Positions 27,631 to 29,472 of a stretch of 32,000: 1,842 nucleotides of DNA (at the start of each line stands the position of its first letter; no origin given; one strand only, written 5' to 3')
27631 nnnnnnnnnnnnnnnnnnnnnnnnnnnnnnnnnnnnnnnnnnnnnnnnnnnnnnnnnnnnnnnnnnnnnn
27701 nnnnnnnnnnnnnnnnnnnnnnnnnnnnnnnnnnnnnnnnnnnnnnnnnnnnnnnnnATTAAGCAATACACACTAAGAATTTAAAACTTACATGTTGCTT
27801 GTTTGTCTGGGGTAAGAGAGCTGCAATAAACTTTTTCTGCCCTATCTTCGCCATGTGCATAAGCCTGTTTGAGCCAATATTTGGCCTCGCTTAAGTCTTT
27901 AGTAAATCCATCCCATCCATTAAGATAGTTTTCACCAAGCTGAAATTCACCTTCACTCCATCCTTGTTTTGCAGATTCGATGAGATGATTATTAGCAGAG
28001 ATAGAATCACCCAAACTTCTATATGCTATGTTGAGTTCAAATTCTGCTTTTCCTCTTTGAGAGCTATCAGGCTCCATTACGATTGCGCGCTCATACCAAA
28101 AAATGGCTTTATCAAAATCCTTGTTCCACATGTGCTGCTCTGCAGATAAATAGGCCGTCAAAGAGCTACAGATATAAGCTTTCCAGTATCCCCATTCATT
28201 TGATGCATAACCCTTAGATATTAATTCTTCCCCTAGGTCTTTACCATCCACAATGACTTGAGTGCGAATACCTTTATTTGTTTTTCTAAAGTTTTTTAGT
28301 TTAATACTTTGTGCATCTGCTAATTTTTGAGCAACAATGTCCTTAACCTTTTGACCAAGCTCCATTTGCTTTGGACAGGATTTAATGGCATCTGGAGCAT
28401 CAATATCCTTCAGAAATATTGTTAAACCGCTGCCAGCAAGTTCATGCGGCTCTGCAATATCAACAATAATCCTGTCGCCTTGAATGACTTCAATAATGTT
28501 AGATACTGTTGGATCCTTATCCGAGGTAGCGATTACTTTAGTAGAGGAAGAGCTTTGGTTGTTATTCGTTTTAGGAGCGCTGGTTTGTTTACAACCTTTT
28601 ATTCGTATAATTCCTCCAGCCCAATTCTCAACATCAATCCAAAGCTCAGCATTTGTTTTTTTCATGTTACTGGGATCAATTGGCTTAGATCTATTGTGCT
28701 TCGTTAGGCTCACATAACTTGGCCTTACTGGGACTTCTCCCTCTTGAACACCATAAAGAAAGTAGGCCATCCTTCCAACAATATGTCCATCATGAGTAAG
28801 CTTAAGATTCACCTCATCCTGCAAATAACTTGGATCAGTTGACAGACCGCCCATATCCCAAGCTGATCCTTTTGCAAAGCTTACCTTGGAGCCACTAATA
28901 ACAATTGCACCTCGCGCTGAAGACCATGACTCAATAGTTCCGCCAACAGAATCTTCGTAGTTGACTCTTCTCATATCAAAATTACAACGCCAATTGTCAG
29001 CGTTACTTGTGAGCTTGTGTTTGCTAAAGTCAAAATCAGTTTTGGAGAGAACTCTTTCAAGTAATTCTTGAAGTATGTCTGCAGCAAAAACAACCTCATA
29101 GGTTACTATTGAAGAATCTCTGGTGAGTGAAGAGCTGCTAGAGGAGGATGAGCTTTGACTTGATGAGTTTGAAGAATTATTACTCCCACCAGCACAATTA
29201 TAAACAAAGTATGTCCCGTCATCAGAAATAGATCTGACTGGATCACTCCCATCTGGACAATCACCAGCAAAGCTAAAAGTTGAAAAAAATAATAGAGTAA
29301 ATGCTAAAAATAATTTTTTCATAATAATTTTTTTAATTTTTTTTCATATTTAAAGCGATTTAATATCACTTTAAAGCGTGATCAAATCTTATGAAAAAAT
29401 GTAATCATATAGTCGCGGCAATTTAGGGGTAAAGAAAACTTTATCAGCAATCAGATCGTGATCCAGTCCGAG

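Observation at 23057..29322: Adjacent paralogous exported proteins with conserved N- and C-terminal modules and completely different central cargo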

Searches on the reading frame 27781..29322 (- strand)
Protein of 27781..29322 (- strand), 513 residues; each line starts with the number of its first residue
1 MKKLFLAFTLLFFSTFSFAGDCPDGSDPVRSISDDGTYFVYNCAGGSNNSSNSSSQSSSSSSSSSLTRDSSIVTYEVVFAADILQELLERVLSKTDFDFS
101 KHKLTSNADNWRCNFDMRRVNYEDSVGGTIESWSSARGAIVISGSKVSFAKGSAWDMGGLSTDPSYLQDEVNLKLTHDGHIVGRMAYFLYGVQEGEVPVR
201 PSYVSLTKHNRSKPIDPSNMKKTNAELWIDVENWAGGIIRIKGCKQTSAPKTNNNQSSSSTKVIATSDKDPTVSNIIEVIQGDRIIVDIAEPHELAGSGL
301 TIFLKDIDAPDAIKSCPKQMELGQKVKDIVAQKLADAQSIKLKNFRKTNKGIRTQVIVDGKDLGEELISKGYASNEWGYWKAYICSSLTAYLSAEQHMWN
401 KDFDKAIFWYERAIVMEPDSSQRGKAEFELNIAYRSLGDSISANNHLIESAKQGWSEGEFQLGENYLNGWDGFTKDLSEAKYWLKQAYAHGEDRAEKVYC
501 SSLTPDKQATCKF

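Call 3: search_protein_families(library=pfam, proteins=[window:27781-29322:-], max_evalue=1)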
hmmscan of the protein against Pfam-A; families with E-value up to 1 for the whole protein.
window:27781-29322:- (513 aa): 6 families
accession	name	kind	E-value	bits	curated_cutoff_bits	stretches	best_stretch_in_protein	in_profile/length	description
PF08238.18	Sel1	-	5e-07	30.5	30.7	1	457-491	2-35/36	Sel1 repeat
PF00565.23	SNase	-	0.00048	21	21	1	302-375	2-76/107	Staphylococcal nuclease homologue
PF07719.23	TPR_2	-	0.0022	18.4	27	1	394-419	8-33/34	Tetratricopeptide repeat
PF00515.34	TPR_1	-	0.008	16.4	27.8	1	397-419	11-33/34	Tetratricopeptide repeat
PF05205.17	COMPASS-Shg1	-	0.1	13.8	24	1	313-358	23-68/102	COMPASS (Complex proteins associated with Set1p) component shg1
PF13428.12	TPR_14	-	0.14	13.4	23.5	1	392-421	6-35/44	Tetratricopeptide repeat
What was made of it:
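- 28156..28533 (-): Short protein, degenerate SNase-like (OB-fold) domain, residues 264-389. Pfam PF00565 at 21.0 bits, equal to the cut-off (call 3). hhalign against staphylococcal nuclease E=9e-5.
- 27781..28125 (-): Short protein, three Sel1/TPR repeats plus the C-terminal C-x10-C-K-F loop and stop codon. Pfam Sel1/TPR (call 3).
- On Sel1 repeat (PF08238): Short protein 30.5 against 30.7, borderline (call 3).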

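Call 7: find_homologous_proteins(query=window:27781-29322:-, max_evalue=0.001)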
Query window:27781-29322:- (513 aa): 333 proteins with E <= 0.001 among 8000 candidates; the best 120 are listed.
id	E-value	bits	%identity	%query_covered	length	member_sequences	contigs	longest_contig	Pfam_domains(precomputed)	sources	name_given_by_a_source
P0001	0.0e+0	1153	98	100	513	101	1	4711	PF08238.19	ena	-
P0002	0.0e+0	1098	93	100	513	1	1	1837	PF08238.19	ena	-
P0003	0.0e+0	1092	93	100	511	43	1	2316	PF08238.19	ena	-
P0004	0.0e+0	1092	92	100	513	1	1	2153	PF08238.19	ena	-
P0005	0.0e+0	1087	92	100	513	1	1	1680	PF08238.19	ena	-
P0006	0.0e+0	1086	92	100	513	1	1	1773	PF08238.19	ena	-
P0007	0.0e+0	1086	92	100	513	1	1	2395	PF08238.19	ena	-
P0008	0.0e+0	1084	92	100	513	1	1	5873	PF08238.19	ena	-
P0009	0.0e+0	1081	92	100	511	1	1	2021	PF08238.19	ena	-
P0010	0.0e+0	1078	92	100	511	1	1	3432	PF08238.19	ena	-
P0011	0.0e+0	1077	92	100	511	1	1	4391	PF08238.19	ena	-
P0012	0.0e+0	1076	91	100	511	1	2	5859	PF08238.19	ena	-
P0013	0.0e+0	1075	92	100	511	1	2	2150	PF08238.19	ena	-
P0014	0.0e+0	1075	91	100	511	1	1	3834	PF08238.19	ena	-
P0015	0.0e+0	1074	91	100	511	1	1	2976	PF08238.19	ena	-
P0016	0.0e+0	1074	91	100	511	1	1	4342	PF08238.19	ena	-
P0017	0.0e+0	1074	91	100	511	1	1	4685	PF08238.19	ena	-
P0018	0.0e+0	1073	91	100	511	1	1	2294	PF08238.19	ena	-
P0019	0.0e+0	1073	92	100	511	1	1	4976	PF08238.19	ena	-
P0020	0.0e+0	1073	91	100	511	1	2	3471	PF08238.19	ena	-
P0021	0.0e+0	1073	91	100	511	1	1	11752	PF08238.19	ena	-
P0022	0.0e+0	1073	92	100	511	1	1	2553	PF08238.19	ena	-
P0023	0.0e+0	1073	92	100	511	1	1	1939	PF08238.19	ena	-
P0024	0.0e+0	1073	91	100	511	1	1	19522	PF08238.19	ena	-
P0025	0.0e+0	1073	91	100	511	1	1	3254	PF08238.19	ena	-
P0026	0.0e+0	1073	91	100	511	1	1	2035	PF08238.19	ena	-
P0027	0.0e+0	1073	91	100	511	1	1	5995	PF08238.19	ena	-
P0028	0.0e+0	1073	91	100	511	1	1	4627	PF08238.19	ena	-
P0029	0.0e+0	1073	91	100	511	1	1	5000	PF08238.19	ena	-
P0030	0.0e+0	1072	91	100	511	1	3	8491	PF08238.19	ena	-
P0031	0.0e+0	1072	91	100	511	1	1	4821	PF08238.19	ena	-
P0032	0.0e+0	1072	92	100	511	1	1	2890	PF08238.19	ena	-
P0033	0.0e+0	1072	91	100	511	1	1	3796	PF08238.19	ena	-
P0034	0.0e+0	1072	91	100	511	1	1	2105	PF08238.19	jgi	-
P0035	0.0e+0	1072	92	100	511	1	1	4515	PF08238.19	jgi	-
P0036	0.0e+0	1072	91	100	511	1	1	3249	PF08238.19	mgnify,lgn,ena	mgnify:FL=1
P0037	0.0e+0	1072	91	100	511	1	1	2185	PF08238.19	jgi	-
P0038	0.0e+0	1072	91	100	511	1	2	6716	PF08238.19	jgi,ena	-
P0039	0.0e+0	1072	90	100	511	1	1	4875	PF08238.19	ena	-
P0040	0.0e+0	1072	91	100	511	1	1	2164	PF08238.19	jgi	-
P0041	0.0e+0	1072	91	100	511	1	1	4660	PF08238.19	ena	-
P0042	0.0e+0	1072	91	100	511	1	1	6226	PF08238.19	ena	-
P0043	0.0e+0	1072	91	100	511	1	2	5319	PF08238.19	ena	-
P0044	0.0e+0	1071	91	100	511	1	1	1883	PF08238.19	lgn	-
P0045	0.0e+0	1071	91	100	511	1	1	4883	PF08238.19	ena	-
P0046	0.0e+0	1071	91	100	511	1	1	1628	PF08238.19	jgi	-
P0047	0.0e+0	1071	91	100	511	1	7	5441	PF08238.19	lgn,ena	-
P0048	0.0e+0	1071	91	100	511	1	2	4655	PF08238.19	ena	-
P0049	0.0e+0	1071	91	100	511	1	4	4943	PF08238.19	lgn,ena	-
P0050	0.0e+0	1071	91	100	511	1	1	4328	PF08238.19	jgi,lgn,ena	-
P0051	0.0e+0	1071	91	100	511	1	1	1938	PF08238.19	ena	-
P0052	0.0e+0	1071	91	100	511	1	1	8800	PF08238.19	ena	-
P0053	0.0e+0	1071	91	100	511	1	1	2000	PF08238.19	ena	-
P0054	0.0e+0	1071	91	100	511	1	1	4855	PF08238.19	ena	-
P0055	0.0e+0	1071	91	100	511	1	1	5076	PF08238.19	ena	-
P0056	0.0e+0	1071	91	100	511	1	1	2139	PF08238.19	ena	-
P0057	0.0e+0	1071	91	100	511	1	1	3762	PF08238.19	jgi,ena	-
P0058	0.0e+0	1071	91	100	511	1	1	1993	PF08238.19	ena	-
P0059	0.0e+0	1071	91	100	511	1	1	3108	PF08238.19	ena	-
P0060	0.0e+0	1071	91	100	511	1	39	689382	PF08238.19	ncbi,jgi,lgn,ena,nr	ncbi:thermonuclease family protein [Candidatus Pseudothioglobus singularis]|nr:thermonuclease family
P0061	0.0e+0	1071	91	100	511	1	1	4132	PF08238.19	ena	-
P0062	0.0e+0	1071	91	100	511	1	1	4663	PF08238.19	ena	-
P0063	0.0e+0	1071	91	100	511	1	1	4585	PF08238.19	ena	-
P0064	0.0e+0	1071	90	100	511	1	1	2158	PF08238.19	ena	-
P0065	0.0e+0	1071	91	100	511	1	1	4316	PF08238.19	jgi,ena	-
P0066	0.0e+0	1071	91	100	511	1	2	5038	PF08238.19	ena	-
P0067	0.0e+0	1071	91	100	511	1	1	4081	PF08238.19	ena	-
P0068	0.0e+0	1071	91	100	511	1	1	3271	PF08238.19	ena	-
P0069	0.0e+0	1070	91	100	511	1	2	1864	PF08238.19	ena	-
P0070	0.0e+0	1070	91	100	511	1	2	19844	PF08238.19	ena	-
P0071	0.0e+0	1070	90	100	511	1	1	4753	PF08238.19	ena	-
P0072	0.0e+0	1070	90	100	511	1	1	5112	PF08238.19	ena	-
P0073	0.0e+0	1070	91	100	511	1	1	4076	PF08238.19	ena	-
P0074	0.0e+0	1070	91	100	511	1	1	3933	PF08238.19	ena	-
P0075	0.0e+0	1070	91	100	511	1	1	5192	PF08238.19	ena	-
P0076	0.0e+0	1070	91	100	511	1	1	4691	PF08238.19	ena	-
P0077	0.0e+0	1070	91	100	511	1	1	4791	PF08238.19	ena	-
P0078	0.0e+0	1069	91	100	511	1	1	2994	PF08238.19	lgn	-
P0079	0.0e+0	1069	91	100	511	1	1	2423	PF08238.19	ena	-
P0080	0.0e+0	1069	91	100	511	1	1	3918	PF08238.19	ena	-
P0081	0.0e+0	1069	91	100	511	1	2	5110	PF08238.19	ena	-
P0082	0.0e+0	1069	91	100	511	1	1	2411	PF08238.19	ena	-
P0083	0.0e+0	1069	91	100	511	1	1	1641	PF08238.19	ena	-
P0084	0.0e+0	1069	91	100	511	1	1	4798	PF08238.19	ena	-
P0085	0.0e+0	1069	91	100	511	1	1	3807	PF08238.19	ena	-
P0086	0.0e+0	1069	91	100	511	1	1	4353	PF08238.19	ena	-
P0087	0.0e+0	1069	91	100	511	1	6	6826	PF08238.19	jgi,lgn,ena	jgi:endonuclease YncB( thermonuclease family)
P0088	0.0e+0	1069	91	100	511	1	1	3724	PF08238.19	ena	-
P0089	0.0e+0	1069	91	100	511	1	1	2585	PF08238.19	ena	-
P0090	0.0e+0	1069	90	100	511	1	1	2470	PF08238.19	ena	-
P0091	0.0e+0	1068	91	100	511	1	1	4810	PF08238.19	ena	-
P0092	0.0e+0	1068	91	100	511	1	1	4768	PF08238.19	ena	-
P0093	0.0e+0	1068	91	100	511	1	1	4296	PF08238.19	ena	-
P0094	0.0e+0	1068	91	100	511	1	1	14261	PF08238.19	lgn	-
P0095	0.0e+0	1068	91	100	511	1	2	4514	PF08238.19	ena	-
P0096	0.0e+0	1067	90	100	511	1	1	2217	PF08238.19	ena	-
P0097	0.0e+0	1067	91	100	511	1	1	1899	PF08238.19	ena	-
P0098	0.0e+0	1067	90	100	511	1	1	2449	PF08238.19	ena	-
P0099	0.0e+0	1067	91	100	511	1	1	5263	PF08238.19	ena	-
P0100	0.0e+0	1067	91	100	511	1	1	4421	PF08238.19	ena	-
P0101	0.0e+0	1067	91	100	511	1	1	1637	PF08238.19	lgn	-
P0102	0.0e+0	1067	90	100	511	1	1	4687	PF08238.19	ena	-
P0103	0.0e+0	1066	91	100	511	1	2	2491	PF08238.19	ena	-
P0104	0.0e+0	1066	91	100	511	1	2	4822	PF08238.19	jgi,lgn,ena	jgi:endonuclease YncB( thermonuclease family)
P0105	0.0e+0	1066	91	100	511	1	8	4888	PF08238.19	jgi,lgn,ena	jgi:endonuclease YncB( thermonuclease family)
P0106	0.0e+0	1066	90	100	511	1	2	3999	PF08238.19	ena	-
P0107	0.0e+0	1065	91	100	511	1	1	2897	PF08238.19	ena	-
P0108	0.0e+0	1065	91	100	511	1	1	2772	PF08238.19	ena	-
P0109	0.0e+0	1065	91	100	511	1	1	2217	PF08238.19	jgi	jgi:endonuclease YncB( thermonuclease family)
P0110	0.0e+0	1063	90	100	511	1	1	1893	PF08238.19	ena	-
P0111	0.0e+0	1062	90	100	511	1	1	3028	PF08238.19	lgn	-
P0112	0.0e+0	1058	90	100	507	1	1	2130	PF08238.19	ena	-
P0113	0.0e+0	1049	88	100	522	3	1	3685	PF08238.19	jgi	-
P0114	0.0e+0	1048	89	100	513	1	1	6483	PF08238.19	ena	-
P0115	0.0e+0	1048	88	100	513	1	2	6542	PF08238.19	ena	-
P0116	0.0e+0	1047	88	100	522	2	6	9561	PF08238.19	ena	-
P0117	0.0e+0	1047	88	100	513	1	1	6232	PF08238.19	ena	-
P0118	0.0e+0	1047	88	100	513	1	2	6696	PF08238.19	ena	-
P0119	0.0e+0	1047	88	100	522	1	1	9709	PF08238.19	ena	-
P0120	0.0e+0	1046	88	100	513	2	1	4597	PF08238.19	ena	-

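Call 12: search_protein_families(library=ncbifam, proteins=[window:27781-29322:-], max_evalue=1)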
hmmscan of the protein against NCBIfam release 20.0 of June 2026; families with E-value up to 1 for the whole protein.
window:27781-29322:- (513 aa): 3 families
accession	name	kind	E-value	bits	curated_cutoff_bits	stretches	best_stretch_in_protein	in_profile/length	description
TIGR02795.1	tol_pal_ybgF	equivalog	0.015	15.9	90.1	0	391-447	6-62/119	tol-pal system protein YbgF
NF045484.1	TransRegExoR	equivalog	0.05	12.8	450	1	453-502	158-206/267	exopolysaccharide production regulator ExoR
TIGR03302.1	OM_YfiO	subfamily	0.052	13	81.4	1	389-446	35-92/239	outer membrane protein assembly factor BamD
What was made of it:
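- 29194..29259 (-): Short protein, Cys22-Cys43 tag (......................). No Pfam or NCBIfam hit (calls 3, 12).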

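Call 16: find_encoding_contigs(protein=P0060, flank=10000, max_places=4)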
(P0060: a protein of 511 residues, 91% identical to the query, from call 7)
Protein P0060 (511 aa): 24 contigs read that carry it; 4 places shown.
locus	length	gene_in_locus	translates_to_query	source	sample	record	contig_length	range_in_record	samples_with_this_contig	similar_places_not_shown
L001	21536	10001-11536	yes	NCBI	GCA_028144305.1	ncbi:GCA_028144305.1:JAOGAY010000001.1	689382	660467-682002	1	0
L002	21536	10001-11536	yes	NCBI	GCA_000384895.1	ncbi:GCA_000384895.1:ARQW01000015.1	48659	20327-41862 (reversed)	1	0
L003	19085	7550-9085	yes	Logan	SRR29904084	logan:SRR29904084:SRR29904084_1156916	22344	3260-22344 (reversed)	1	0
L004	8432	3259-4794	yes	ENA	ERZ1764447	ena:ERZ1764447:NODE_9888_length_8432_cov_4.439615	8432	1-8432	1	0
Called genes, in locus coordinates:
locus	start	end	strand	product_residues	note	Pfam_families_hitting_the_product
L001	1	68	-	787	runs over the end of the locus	PF01588:tRNA_bind, PF03483:B3_4, PF03484:B5, PF17759:tRNA_synthFbeta, PF03147:FDX-ACB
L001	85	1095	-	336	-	PF02912:Phe_tRNA-synt_N, PF01409:tRNA-synt_2d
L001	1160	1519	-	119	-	PF00453:Ribosomal_L20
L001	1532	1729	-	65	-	PF01632:Ribosomal_L35p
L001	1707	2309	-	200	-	PF05198:IF3_N, PF00707:IF3_C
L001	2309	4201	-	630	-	PF02824:TGS, PF07973:tRNA_SAD, PF00587:tRNA-synt_2b, PF03129:HGTP_anticodon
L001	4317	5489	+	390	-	PF07690:MFS_1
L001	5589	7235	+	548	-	-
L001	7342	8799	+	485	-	PF08811:DUF1800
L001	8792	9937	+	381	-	PF07394:DUF1501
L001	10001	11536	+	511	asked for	PF08238:Sel1 (faint)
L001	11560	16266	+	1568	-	PF00144:Beta-lactamase (faint), PF00565:SNase (faint), PF08238:Sel1 (weak)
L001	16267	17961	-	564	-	PF01368:DHH, PF02272:DHHA1, PF17768:RecJ_OB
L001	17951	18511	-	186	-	PF07603:Lcl_C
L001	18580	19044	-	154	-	PF01252:Peptidase_A8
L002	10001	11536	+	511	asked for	PF08238:Sel1 (faint)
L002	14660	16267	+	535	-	PF00565:SNase (weak), PF08238:Sel1 (weak)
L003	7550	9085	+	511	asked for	PF08238:Sel1 (faint)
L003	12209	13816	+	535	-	PF00565:SNase (weak), PF08238:Sel1 (weak)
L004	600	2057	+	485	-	PF08811:DUF1800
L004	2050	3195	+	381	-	PF07394:DUF1501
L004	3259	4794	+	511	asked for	PF08238:Sel1 (faint)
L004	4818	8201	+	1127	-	PF00565:SNase (faint), PF08238:Sel1 (weak)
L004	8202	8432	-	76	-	?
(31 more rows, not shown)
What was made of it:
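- Pseudothioglobus singularis 'thermonuclease family protein', in the synteny MFS - 548-aa gene - DUF1800 - DUF1501 - short - long - recJ (calls 7, 16).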

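Call 17: search_protein_representatives(protein=window:27781-29322:-)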
Query: 513 residues. Proteins with E-value up to 0.001 (for the whole library): 1237; up to 1e-10: 166; up to 1e-30: 38. The best 150 are listed.
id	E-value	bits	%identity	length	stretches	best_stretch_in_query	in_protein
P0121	2.7e-151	521.1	50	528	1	1-513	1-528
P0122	1.6e-141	488.8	51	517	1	46-497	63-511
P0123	1.5e-107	376.8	96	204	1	1-181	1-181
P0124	6.5e-93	328.5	57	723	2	254-488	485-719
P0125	3.8e-92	326.0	55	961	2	252-498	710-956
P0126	2.9e-91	323.1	53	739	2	248-513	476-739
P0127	1.1e-90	321.2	85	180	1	185-357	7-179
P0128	2.8e-84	300.0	53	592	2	239-459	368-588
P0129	1.5e-75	271.2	53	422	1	252-498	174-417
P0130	9.3e-70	252.2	56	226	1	279-498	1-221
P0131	3.2e-68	247.1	52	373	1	259-512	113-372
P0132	5.3e-66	239.8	49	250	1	9-245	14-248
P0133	1.8e-61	224.8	48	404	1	44-269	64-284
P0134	4.7e-60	220.2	55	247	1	259-445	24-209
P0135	1.5e-56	208.6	65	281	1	259-408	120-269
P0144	1.1e-44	169.5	47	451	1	68-250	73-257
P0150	1.5e-39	152.5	44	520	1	68-246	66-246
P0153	1.7e-36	142.4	44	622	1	81-246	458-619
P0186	1.3e-15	73.6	61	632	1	1-71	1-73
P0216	3.0e-13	65.8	45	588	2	1-62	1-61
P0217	4.0e-13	65.3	49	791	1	1-71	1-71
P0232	1.1e-12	63.9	44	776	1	1-103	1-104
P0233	1.1e-12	63.9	64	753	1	1-59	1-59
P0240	2.0e-12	63.0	75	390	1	1-48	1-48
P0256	6.1e-12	61.5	66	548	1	1-53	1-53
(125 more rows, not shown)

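Call 33: predict_structure(alignment_id=A1)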
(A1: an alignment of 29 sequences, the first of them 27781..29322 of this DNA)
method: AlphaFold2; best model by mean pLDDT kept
length: 513 residues; sequences in the alignment: 29
mean_pLDDT: 68.3   pTM: 0.37
mean pLDDT of the five models: 68.3, 66.8, 66.5, 65.0, 63.2
residues with pLDDT >= 90: 133; 70-90: 141; 50-70: 94; < 50: 145
segments of 3 or more residues with pLDDT < 50: 12-79, 82-92, 250-266, 278-284, 304-322, 346-353, 373-385
pLDDT, mean of each block of 10 residues (from residue 1): 58 40 40 36 30 26 31 33 42 69 80 94 84 91 89 80 75 89 88 69 87 90 91 86 80 27 44 52 50 53 43 40 56 68 51 61 66 42 54 85 83 77 94 94 96 96 96 93 96 94 90 87
secondary structure, 60 per line:
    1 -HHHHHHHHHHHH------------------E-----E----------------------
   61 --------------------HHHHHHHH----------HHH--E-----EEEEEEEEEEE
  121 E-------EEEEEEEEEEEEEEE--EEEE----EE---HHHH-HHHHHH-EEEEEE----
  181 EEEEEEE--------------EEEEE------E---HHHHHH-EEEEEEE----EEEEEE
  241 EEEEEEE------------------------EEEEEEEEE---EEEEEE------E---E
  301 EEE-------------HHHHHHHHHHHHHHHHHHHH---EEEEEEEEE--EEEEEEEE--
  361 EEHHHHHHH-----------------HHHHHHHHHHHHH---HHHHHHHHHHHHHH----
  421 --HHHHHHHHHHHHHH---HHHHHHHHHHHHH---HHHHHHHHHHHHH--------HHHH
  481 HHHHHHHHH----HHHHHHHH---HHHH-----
elements in order: H2-13 H81-88 E110-121 E129-143 E146-149 H159-162 H164-169 E171-176 E181-187 E202-206 H217-222 E224-230 E235-247 E272-280 E284-289 E300-303 H317-336 E340-348 E351-358 H363-369 H387-399 H403-416 H423-436 H440-452 H456-468 H477-489 H494-501 H505-508
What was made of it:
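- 29110..29193 (-): Short protein, Ser/Asn-rich low-complexity linker. AF2 pLDDT below 50 (call 33).
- On Sel1 repeat (PF08238): AF2 helical repeats with pLDDT above 90 (call 33).
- AF2 models the leader with pLDDT below 40 (call 33), so the hairpin is only inferred from the residue pattern.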
